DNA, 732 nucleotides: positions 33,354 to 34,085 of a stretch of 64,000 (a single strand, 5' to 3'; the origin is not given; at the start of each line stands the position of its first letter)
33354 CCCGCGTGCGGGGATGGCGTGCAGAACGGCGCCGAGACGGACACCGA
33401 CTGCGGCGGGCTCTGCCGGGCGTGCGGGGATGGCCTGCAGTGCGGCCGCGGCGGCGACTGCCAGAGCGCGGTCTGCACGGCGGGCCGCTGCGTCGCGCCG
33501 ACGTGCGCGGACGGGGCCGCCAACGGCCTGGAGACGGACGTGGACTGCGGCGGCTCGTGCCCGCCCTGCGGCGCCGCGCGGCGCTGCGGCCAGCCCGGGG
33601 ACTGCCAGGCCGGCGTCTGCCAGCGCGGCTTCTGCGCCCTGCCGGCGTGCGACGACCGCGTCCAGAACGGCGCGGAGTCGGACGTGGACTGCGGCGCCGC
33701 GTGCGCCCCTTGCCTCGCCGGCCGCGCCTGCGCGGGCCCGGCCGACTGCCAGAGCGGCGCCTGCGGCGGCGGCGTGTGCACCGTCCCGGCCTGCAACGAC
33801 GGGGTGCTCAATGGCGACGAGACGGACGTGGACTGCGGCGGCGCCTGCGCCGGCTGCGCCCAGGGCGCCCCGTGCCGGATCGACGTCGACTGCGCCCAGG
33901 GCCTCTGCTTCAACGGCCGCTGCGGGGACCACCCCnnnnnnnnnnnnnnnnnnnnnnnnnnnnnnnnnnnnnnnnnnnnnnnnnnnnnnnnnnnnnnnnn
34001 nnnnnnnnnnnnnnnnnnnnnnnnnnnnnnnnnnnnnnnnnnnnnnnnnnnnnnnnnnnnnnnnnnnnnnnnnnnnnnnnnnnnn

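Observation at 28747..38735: Roughly 10-kb giant adhesin-like lipoprotein with ~55 tandem six-Cys repeats followed by IPT, FG-GAP, RTX and cadherin-like modules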

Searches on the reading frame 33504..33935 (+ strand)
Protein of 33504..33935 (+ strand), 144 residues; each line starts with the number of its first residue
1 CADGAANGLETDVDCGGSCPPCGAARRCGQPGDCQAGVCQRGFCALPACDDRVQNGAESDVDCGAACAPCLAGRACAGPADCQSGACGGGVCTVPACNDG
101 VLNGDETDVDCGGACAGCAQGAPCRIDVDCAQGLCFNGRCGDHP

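Call 49: predict_structure(alignment_id=A3)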
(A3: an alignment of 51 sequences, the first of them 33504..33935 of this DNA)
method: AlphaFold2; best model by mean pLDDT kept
length: 144 residues; sequences in the alignment: 51
mean_pLDDT: 89.7   pTM: 0.60
mean pLDDT of the five models: 89.7, 87.9, 87.4, 85.2, 85.1
residues with pLDDT >= 90: 88; 70-90: 55; 50-70: 1; < 50: 0
segments of 3 or more residues with pLDDT < 50: none
pLDDT, mean of each block of 10 residues (from residue 1): 92 94 94 92 90 87 91 92 91 85 81 88 90 92 79
secondary structure, 60 per line:
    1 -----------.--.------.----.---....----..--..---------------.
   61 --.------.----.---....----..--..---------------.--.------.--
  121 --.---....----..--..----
elements in order:

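Call 53: fold_search(model_id=the predicted structure, library=pdb)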
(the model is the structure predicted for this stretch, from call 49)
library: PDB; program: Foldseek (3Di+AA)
matches with E <= 10: 8; with E <= 0.001: 0
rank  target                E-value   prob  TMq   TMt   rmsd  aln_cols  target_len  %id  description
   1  5fzw_MODEL_1_A        2.0e+00  0.44  0.16  0.64   1.1        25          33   40  High resolution solution NMR structure of the spider venom peptide U3- scytotoxin-Sth1h (released 2016-06-08)
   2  5fzv_MODEL_1_A        2.3e+00  0.47  0.17  0.72   0.5        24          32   33  High resolution solution NMR structure of the spider venom peptide U3- scytotoxin-Sth1a (released 2016-06-08)
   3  2l1q_MODEL_1_A        3.2e+00  0.12  0.14  0.47   4.9        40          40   15  Solution structure of human Liver Expressed Antimicrobial Peptide 2 (released 2010-09-22)
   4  1hvw_MODEL_1_A        3.7e+00  0.20  0.15  0.75   0.7        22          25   23  HAIRPINLESS MUTANT OF OMEGA-ATRACOTOXIN-HV1A (released 2001-01-17)
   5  4aoq_E                6.9e+00  0.08  0.16  0.53   3.1        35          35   23  Cationic trypsin in complex with mutated Spinacia oleracea trypsin inhibitor III (SOTI-III) (F14A) (released 2013-01-09)
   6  9nvh_MODEL_1_A        7.3e+00  0.08  0.17  0.57   2.6        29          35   28  NMR structure of conotoxin k-SrXIA (released 2025-05-14)
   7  1f2s_I                9.6e+00  0.09  0.14  0.64   1.3        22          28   36  CRYSTAL STRUCTURE OF THE COMPLEX FORMED BETWEEN BOVINE BETA-TRYPSIN AND MCTI-A, A TRYPSIN INHIBITOR OF SQUASH FAMILY A (released 2000-06-05)
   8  1eth_B                9.6e+00  0.06  0.19  0.29   3.9        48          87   21  TRIACYLGLYCEROL LIPASE/COLIPASE COMPLEX (released 1996-12-07)
